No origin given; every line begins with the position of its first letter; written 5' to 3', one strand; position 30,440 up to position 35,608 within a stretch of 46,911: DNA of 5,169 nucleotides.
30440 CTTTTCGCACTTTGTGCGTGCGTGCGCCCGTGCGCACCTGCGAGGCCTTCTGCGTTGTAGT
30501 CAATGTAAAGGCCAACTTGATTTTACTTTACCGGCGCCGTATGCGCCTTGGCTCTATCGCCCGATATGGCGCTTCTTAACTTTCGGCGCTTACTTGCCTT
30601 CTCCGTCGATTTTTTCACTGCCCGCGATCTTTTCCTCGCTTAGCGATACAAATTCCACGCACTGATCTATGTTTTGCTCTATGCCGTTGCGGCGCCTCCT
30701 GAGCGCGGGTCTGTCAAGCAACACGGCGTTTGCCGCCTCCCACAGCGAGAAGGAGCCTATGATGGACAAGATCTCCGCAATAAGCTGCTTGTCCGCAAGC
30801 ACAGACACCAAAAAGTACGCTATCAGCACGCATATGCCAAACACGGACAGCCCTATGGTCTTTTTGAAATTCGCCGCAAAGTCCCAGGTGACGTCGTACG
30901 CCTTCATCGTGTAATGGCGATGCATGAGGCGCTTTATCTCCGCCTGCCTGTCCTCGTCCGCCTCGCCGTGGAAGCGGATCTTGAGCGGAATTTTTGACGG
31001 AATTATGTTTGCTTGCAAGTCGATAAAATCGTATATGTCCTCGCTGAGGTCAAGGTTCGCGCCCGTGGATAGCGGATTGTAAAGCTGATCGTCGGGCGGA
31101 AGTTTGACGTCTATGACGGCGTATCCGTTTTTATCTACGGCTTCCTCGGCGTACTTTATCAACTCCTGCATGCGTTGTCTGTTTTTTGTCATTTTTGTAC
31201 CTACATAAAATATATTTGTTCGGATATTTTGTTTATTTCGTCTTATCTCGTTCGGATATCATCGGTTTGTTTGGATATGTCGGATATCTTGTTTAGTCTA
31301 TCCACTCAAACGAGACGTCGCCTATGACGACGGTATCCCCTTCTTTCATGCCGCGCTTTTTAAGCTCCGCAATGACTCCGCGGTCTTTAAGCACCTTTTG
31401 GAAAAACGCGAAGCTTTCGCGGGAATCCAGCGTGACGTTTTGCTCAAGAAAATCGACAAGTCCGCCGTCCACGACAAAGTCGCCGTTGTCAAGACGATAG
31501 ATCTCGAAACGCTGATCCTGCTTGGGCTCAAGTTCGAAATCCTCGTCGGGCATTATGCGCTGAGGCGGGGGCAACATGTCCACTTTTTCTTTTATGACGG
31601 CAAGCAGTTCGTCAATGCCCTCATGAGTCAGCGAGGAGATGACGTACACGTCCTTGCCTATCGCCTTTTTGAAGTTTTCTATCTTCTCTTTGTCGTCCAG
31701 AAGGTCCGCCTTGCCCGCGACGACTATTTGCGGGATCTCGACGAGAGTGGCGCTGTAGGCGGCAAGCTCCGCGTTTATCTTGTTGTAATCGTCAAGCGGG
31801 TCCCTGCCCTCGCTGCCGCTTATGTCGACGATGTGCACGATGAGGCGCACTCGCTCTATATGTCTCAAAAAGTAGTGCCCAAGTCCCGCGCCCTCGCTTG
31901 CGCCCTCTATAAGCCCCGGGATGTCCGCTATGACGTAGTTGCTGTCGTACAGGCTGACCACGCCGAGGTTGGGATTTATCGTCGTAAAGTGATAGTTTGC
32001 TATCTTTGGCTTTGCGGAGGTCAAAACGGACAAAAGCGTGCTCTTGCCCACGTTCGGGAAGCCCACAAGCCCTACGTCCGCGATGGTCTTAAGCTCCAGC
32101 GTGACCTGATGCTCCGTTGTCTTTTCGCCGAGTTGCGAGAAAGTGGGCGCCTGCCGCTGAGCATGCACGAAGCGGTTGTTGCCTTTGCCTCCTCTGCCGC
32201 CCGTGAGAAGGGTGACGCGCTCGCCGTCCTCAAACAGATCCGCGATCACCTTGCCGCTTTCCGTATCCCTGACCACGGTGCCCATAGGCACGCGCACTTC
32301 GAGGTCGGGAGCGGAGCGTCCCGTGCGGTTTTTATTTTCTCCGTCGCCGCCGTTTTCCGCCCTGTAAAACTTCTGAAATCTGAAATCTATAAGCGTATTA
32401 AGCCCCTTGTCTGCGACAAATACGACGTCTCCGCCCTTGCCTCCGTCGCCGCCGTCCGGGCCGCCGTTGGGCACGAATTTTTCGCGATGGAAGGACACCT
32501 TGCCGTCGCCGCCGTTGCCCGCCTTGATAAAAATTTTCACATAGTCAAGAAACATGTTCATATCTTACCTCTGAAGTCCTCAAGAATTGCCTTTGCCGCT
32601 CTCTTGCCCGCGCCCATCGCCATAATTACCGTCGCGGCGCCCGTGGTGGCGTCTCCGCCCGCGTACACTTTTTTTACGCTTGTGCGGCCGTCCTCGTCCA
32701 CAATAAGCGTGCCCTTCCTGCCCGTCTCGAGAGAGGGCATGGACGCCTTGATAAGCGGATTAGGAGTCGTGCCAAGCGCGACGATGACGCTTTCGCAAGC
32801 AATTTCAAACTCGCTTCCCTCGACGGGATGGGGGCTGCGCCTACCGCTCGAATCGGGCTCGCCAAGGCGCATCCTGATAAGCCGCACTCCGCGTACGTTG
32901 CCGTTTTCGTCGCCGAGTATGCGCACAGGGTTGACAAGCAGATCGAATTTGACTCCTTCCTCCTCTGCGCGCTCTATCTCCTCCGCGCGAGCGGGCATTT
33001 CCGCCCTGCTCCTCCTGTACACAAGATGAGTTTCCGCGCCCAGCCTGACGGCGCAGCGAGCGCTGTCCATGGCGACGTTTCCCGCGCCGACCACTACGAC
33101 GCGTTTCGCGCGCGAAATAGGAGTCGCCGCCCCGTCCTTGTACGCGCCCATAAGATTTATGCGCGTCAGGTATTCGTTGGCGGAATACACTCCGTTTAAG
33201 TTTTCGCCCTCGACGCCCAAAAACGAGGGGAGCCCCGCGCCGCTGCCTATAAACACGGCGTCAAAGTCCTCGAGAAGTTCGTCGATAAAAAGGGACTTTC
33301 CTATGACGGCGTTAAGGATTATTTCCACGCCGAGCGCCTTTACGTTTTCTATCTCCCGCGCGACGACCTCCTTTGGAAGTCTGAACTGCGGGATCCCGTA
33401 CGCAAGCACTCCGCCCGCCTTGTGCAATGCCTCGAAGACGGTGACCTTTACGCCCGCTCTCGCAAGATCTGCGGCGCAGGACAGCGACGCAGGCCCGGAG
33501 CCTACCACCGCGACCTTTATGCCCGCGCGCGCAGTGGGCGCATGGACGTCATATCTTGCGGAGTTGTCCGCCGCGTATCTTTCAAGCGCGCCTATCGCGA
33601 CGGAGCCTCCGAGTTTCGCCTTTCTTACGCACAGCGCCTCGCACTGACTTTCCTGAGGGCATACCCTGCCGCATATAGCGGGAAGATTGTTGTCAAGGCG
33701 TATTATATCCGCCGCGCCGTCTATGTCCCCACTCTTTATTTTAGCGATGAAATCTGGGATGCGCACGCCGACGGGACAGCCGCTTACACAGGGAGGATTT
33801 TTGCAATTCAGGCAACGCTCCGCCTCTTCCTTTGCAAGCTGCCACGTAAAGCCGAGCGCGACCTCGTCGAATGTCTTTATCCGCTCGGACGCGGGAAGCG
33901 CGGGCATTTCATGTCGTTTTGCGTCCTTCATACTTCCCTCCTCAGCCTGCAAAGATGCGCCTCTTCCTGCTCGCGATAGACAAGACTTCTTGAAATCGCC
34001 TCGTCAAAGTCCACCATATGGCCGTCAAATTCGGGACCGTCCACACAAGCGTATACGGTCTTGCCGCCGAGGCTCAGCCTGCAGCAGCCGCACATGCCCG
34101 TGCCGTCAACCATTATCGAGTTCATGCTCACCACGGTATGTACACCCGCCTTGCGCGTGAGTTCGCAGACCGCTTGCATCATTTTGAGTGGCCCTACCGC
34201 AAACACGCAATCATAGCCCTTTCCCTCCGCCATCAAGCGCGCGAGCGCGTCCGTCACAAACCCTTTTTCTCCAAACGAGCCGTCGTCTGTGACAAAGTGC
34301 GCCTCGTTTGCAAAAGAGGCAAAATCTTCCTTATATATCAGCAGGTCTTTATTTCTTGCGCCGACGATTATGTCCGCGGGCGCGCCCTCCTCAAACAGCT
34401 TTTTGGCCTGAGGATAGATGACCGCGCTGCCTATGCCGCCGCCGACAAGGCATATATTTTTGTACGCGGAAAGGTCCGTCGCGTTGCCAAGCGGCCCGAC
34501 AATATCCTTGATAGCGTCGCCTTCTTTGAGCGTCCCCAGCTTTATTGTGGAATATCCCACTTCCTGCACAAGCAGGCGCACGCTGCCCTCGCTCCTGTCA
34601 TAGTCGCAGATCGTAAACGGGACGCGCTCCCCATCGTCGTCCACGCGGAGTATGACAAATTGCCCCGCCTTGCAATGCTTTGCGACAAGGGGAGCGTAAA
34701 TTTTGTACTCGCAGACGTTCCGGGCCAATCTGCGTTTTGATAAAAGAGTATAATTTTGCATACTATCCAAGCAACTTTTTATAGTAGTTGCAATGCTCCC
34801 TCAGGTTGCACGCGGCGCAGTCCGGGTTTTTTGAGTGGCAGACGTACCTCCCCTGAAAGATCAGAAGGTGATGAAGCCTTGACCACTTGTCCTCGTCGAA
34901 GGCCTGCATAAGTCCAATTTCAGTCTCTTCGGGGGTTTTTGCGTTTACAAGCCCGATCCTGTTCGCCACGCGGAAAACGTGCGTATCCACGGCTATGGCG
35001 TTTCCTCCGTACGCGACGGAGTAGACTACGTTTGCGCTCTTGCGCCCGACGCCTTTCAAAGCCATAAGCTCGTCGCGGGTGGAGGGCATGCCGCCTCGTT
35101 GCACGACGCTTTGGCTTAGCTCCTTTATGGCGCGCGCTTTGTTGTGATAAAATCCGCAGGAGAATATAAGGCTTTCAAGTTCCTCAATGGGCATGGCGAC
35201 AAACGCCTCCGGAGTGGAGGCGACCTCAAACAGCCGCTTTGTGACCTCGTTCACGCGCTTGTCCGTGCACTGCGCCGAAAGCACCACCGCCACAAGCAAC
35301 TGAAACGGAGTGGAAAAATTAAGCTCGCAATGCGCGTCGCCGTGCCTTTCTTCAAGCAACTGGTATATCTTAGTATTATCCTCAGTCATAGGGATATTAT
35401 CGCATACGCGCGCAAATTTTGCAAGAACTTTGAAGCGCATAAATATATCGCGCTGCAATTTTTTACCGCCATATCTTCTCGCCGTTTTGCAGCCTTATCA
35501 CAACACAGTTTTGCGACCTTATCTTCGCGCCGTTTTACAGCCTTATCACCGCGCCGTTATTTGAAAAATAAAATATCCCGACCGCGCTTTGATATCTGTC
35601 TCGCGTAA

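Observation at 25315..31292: Four co-directional uncharacterised genes between obg and guaB, with no recognisable enzyme: best candidate for an undescribed system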

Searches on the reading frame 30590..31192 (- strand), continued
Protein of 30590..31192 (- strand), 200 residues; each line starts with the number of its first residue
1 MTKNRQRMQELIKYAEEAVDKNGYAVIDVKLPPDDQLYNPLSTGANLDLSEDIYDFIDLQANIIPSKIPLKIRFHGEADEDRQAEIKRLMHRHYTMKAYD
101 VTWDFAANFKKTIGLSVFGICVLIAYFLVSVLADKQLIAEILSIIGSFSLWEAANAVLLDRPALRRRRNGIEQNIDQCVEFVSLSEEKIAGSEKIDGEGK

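Call 78: search_protein_families(library=pfam, alignment_id=A1, max_evalue=0.1)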
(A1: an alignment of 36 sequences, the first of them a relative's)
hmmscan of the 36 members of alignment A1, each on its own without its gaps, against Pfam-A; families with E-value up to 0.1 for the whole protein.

A. member 1, P0001 (200 aa): 0 families

B. families by the number of members that match (of 36 scanned): 11 families
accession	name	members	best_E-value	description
PF07225.17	NDUF_B4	2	0.00049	NADH-ubiquinone oxidoreductase B15 subunit (NDUFB4)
PF13398.12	Peptidase_M50B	2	0.078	Peptidase M50B-like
PF07264.17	EI24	1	0.013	Sulfate transporter CysZ/Etoposide-induced protein 2.4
PF24867.1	DUF7733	1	0.016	Domain of unknown function (DUF7733)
PF00568.29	WH1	1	0.033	WH1 domain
PF01943.22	Polysacc_synt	1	0.033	Polysaccharide biosynthesis protein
PF10318.15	7TM_GPCR_Srh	1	0.053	Serpentine type 7TM GPCR chemoreceptor Srh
PF24838.2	8xMP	1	0.055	Octameric membrane protein family (8xMP)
PF14159.11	CAAD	1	0.057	CAAD domains of cyanobacterial aminoacyl-tRNA synthetase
PF14898.11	DUF4491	1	0.062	Domain of unknown function (DUF4491)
PF07988.17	LMSTEN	1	0.072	LMSTEN motif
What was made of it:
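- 30590..31192 (-): Gene A: member of a conserved stand-alone family of small membrane proteins. It has a cytoplasmic head of about 110 aa and a TM hairpin with invariant E140, S143, G146 and W151, followed by a basic stretch. No Pfam hit in any of the 36 members (call 78).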

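Call 102: find_related_loci(query=A1, collection=viral_contigs, flank=5000)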
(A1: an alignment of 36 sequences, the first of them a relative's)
Query A1 (200 aa) in viral_contigs; peptide patterns used: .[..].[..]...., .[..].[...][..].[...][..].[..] (x = any residue, [..] = any of these).
54 stretches matched a pattern, but none encodes a relative of the query by tblastn (E <= 1e-3).

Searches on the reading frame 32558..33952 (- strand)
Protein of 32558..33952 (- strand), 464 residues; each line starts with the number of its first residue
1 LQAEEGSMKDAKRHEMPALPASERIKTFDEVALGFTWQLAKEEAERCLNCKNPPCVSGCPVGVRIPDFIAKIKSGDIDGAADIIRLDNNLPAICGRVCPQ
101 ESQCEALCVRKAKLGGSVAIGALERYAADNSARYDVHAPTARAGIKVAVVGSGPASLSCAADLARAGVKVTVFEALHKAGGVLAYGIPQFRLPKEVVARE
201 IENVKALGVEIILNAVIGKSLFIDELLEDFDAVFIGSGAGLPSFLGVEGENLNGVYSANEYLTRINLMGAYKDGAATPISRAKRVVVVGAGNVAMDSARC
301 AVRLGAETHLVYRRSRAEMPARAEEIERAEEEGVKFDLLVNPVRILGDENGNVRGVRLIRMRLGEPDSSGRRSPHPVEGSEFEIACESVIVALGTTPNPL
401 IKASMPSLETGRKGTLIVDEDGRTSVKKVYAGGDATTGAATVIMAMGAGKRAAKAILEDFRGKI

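Call 91: search_protein_families(library=pfam, proteins=[window:32558-33952:-], max_evalue=0.00001)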
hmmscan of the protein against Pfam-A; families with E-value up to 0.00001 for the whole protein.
window:32558-33952:- (464 aa): 7 families
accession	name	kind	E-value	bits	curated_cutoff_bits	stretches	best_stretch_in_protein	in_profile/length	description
PF14691.11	Fer4_20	-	7.6e-41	138.9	25.8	1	24-133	1-110/113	Dihydroprymidine dehydrogenase domain II, 4Fe-4S cluster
PF07992.20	Pyr_redox_2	-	8.6e-36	124.3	26.1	1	146-449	2-291/291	Pyridine nucleotide-disulphide oxidoreductase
PF00070.33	Pyr_redox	-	8.9e-16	58.6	22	1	284-358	1-79/82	Pyridine nucleotide-disulphide oxidoreductase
PF13450.12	NAD_binding_8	-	1.9e-08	34.9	21.9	1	149-183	1-35/68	NAD(P)-binding Rossmann-like domain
PF13738.12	Pyr_redox_3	-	3.7e-08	33.4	30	0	281-318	163-200/305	Pyridine nucleotide-disulphide oxidoreductase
PF01593.30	Amino_oxidase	-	1.4e-06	28.3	19.8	0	157-181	4-28/443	Flavin containing amine oxidoreductase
PF01262.27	AlaDh_PNT_C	-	4.2e-06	26.8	23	0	256-315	3-61/214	Alanine dehydrogenase/PNT, C-terminal domain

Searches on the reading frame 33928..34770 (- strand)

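Call 91: search_protein_families(library=pfam, proteins=[window:33928-34770:-], max_evalue=0.00001)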
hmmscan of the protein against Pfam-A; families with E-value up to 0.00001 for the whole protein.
window:33928-34770:- (280 aa): 2 families
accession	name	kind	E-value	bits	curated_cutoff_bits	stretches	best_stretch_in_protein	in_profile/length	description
PF10418.14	DHODB_Fe-S_bind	-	5.4e-11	42.5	23.9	1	217-254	1-41/41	Iron-sulfur cluster binding domain of dihydroorotate dehydrogenase B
PF00175.26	NAD_binding_1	-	1.6e-06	29.2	22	1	108-202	1-108/109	Oxidoreductase NAD-binding domain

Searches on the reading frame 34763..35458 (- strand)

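Call 91: search_protein_families(library=pfam, proteins=[window:34763-35458:-], max_evalue=0.00001)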
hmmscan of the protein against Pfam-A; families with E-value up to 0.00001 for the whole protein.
window:34763-35458:- (231 aa): 2 families
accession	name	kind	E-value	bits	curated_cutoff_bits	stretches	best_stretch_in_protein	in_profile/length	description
PF00730.31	HhH-GPD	-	1.9e-26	92.9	26.2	1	56-185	1-104/108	HhH-GPD superfamily base excision DNA repair protein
PF00633.29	HHH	-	2.4e-07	30.7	24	1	122-147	4-29/30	Helix-hairpin-helix motif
